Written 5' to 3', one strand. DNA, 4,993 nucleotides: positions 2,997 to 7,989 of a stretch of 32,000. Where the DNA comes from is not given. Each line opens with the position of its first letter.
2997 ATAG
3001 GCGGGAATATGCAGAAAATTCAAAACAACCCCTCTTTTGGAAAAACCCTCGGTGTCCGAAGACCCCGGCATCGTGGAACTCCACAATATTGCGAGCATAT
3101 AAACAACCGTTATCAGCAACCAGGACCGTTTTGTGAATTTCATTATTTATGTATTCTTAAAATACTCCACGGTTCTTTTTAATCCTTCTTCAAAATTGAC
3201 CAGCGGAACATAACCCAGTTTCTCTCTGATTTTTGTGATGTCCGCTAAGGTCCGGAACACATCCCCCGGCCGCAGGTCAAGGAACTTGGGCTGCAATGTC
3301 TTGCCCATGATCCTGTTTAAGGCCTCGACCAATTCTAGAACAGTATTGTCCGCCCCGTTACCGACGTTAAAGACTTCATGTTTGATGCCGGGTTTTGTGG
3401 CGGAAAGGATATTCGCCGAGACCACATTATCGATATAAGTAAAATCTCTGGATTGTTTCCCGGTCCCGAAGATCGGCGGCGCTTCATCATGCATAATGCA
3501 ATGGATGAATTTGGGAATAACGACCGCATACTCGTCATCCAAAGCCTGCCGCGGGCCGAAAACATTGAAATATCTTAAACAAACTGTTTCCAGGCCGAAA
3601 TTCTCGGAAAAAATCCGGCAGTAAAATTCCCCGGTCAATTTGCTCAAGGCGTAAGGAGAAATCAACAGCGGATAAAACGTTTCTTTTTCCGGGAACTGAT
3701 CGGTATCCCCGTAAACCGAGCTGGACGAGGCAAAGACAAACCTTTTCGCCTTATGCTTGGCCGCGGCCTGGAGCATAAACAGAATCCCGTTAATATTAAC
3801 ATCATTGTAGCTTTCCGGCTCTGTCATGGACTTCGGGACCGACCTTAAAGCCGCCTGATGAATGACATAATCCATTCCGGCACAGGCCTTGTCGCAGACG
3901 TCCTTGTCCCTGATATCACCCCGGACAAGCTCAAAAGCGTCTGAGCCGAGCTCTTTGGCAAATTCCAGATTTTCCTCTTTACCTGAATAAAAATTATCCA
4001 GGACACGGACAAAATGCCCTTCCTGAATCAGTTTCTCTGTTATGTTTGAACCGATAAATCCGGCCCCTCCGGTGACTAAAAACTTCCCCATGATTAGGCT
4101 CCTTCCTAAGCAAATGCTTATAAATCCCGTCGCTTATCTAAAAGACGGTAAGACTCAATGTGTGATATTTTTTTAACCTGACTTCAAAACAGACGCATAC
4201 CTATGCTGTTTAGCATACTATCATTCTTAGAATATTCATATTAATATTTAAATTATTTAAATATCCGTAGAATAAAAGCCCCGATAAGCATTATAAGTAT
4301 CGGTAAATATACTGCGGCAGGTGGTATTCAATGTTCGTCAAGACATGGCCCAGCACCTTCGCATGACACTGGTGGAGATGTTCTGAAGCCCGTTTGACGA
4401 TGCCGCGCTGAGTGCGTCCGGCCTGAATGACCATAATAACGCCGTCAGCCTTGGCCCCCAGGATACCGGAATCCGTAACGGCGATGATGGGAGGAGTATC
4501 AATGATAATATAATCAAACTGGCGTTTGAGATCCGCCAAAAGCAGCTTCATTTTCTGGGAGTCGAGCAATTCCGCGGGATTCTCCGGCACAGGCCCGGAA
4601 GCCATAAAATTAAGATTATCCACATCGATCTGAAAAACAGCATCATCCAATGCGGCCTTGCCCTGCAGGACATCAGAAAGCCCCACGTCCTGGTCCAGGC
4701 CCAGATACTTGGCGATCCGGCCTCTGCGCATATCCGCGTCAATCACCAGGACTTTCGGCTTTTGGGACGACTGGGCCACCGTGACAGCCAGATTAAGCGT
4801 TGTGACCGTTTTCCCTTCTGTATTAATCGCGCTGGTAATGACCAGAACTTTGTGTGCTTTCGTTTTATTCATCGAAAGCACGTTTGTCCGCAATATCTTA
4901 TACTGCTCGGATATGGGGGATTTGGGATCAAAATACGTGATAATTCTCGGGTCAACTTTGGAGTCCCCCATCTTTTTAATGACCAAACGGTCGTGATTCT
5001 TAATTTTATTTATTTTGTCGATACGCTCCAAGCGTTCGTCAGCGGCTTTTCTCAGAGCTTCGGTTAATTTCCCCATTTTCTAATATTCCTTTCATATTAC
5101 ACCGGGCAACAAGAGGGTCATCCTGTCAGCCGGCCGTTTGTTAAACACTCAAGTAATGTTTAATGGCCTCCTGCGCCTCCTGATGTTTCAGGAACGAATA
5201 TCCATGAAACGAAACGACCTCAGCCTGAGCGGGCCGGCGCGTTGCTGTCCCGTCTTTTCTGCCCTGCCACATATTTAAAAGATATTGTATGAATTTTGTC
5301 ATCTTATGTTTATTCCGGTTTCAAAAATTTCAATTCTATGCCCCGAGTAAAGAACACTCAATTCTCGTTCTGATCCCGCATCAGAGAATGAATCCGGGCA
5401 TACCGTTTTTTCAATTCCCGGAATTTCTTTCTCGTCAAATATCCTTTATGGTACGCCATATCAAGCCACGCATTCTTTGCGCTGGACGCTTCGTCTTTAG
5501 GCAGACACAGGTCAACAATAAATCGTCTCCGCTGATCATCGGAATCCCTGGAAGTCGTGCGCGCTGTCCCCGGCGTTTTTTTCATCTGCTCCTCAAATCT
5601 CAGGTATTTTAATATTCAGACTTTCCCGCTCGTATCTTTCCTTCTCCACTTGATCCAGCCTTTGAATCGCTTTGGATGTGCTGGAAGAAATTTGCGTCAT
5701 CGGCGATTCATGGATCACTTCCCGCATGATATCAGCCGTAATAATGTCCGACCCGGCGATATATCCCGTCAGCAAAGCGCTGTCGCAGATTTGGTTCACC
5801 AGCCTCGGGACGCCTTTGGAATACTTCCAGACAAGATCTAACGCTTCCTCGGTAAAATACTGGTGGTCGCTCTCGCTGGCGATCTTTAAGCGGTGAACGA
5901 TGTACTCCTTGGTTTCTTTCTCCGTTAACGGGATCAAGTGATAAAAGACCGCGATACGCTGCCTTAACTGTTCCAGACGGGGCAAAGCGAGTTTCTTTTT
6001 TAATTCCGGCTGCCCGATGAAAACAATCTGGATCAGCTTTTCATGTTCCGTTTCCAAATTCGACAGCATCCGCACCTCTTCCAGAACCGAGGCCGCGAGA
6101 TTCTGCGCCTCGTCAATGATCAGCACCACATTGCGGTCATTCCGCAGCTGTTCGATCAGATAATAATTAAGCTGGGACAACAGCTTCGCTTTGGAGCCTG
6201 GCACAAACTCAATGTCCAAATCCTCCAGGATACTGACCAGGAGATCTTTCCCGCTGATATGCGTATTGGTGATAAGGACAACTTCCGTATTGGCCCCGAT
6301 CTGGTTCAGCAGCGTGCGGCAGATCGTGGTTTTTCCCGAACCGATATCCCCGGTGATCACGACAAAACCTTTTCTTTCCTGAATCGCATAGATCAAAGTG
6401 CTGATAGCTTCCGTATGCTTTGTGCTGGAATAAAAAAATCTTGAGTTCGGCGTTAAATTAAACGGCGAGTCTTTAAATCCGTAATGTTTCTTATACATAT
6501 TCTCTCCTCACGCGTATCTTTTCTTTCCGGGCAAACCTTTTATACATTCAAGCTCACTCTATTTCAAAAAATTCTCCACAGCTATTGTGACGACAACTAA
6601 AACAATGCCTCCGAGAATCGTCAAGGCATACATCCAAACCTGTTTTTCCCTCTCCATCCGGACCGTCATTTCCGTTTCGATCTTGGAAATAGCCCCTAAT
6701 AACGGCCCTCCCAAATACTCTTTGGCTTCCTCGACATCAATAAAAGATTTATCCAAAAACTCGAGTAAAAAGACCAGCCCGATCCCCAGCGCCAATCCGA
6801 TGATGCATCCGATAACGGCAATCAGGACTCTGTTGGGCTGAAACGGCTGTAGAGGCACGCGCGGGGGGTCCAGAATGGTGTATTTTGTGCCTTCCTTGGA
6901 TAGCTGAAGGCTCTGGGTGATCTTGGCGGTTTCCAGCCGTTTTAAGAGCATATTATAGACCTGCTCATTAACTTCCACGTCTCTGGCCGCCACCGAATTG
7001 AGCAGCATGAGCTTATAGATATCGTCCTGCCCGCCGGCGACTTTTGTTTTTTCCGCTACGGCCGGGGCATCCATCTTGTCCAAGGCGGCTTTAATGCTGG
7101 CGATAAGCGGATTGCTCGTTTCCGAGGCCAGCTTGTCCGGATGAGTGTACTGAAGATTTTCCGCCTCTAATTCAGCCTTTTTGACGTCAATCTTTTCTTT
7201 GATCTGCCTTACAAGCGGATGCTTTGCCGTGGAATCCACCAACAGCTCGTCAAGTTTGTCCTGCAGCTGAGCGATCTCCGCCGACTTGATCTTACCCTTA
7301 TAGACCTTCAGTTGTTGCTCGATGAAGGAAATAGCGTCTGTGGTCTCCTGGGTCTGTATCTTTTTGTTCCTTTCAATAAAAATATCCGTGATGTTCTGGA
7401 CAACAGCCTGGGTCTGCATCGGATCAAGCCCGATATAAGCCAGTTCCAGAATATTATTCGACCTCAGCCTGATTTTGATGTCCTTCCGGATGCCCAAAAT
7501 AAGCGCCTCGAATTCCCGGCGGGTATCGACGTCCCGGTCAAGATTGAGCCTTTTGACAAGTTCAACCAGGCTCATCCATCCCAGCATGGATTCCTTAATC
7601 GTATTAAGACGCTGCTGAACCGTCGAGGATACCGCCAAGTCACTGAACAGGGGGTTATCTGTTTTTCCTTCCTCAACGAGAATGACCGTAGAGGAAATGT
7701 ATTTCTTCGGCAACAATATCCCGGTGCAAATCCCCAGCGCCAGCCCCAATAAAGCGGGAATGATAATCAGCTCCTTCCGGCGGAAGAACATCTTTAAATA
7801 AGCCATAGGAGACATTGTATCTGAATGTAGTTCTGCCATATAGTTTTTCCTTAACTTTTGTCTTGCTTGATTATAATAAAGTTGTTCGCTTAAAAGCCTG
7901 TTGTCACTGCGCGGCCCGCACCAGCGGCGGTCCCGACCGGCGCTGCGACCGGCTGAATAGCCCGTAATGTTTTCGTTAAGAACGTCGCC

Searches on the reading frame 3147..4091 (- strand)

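Call 71: search_protein_families(library=pfam, proteins=[window:3147-4091:-], max_evalue=0.001)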
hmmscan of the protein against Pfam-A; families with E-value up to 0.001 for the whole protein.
window:3147-4091:- (314 aa): 9 families
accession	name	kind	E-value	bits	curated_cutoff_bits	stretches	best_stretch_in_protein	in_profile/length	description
PF01370.27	Epimerase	-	6.5e-60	202.9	20.9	1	5-244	2-240/240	NAD dependent epimerase/dehydratase family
PF16363.11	GDP_Man_Dehyd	-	1.3e-55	189.6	27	1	5-307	1-332/332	GDP-mannose 4,6 dehydratase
PF01073.25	3Beta_HSD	-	5.6e-31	108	22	1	5-232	1-230/280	3-beta hydroxysteroid dehydrogenase/isomerase family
PF02719.21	Polysacc_synt_2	-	5.2e-18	65.7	20.2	1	5-277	2-267/293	Polysaccharide biosynthesis protein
PF07993.18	NAD_binding_4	-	8.3e-11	42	20.1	1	6-226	1-257/258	Male sterility protein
PF13460.12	NAD_binding_10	-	5.1e-09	36.7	27.2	1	8-140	1-118/184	NAD(P)H-binding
PF05368.20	NmrA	-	5.9e-09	36.4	27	1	4-139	5-124/298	NmrA-like family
PF04321.23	RmlD_sub_bind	-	7.8e-09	35.4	27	1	3-160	2-138/287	RmlD substrate binding domain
PF00106.31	adh_short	-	1.1e-06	28.7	26.6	1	5-113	4-122/195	short chain dehydrogenase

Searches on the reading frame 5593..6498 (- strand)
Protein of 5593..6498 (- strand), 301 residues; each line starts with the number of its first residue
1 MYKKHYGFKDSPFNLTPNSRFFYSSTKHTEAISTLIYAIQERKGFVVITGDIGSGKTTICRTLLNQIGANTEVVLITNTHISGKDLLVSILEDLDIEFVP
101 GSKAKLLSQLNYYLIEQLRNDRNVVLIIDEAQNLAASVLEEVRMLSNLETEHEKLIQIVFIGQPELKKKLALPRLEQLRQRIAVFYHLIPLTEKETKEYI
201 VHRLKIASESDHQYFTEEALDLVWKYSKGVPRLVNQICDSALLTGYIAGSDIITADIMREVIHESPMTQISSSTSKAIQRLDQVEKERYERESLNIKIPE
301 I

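Call 71: search_protein_families(library=pfam, proteins=[window:5593-6498:-], max_evalue=0.001)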
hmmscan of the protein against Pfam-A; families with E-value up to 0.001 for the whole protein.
window:5593-6498:- (301 aa): 17 families
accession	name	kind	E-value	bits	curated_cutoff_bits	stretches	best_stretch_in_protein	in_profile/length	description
PF13401.12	AAA_22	-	6.9e-28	98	27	1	41-170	3-130/130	AAA domain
PF13191.12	AAA_16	-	5.7e-11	43.6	32.6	1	26-151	6-161/167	AAA ATPase domain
PF05621.17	TniB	-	8.6e-07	29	22.4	1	41-184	33-181/189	Bacterial TniB protein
PF20720.3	nSTAND3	-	3.3e-06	27.3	27.2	1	37-76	11-51/155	Novel STAND NTPase 3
PF01637.24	ATPase_2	-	7.3e-06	26.4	33.2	1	40-235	17-223/225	ATPase domain predominantly from Archaea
PF09848.15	SLFN-g3_helicase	-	1.3e-05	25.1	24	1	45-136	3-93/354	Schlafen group 3, DNA/RNA helicase domain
PF13604.12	AAA_30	-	1.4e-05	25.4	27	1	37-162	12-123/191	AAA domain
PF00004.35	AAA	-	1.7e-05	25.8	21.2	1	47-155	2-95/131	ATPase family associated with various cellular activities (AAA)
PF02367.23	TsaE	-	2e-05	25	26.6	1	25-73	3-51/128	Threonylcarbamoyl adenosine biosynthesis protein TsaE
PF13245.12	AAA_19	-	6.5e-05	23.6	25.1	1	42-162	10-124/134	AAA domain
PF25199.1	nSTAND_NTPase5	-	8.5e-05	22.9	34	0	38-159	36-129/145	Novel STAND NTPase 5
PF13173.12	AAA_14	-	0.0001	22.7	27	1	45-195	4-127/129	AAA domain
PF20703.3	nSTAND1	-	0.00013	22.1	27.1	1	29-205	20-201/379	Novel STAND NTPase 1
PF14532.12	Sigma54_activ_2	-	0.00018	22.2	25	0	27-175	5-120/138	Sigma-54 interaction domain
PF07728.20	AAA_5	-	0.0002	21.8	22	0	46-148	2-92/139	AAA domain (dynein-related subfamily)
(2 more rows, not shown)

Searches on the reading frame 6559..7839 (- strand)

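Call 71: search_protein_families(library=pfam, proteins=[window:6559-7839:-], max_evalue=0.001)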
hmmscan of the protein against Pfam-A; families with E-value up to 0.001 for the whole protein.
window:6559-7839:- (426 aa): 2 families
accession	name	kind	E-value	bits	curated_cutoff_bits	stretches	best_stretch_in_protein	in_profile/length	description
PF13807.11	GNVR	-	3.6e-12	46.5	27.7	1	285-359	10-80/82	G-rich domain on putative tyrosine kinase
PF02706.20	Wzz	-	1.4e-06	28.9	25.5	1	15-81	9-74/91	Chain length determinant protein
